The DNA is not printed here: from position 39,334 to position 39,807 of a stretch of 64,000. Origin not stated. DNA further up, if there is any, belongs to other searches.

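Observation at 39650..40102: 150-aa chimera: N-terminal copy of the kinase N-module fused to a copy of sigma region 4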

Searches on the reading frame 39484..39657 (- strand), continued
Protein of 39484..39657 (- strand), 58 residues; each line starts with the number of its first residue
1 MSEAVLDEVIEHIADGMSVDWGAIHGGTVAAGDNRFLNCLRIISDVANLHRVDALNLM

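Call 70: fold_search(model_id=the predicted structure, library=pdb)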
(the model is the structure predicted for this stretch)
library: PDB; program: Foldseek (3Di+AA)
matches with E <= 10: 2; with E <= 0.001: 0
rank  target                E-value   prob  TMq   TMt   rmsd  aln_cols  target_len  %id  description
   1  4i44                  3.3e+00  0.47  0.71  0.28   2.0        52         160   21  Aer2 poly-HAMP domains: V33G HAMP1 inverted signaling mutant (released 2013-02-27)
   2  1rrz_MODEL_1_A        8.7e+00  0.11  0.53  0.48   3.3        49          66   18  Solution structure of GlgS protein from E. coli (released 2004-06-01)
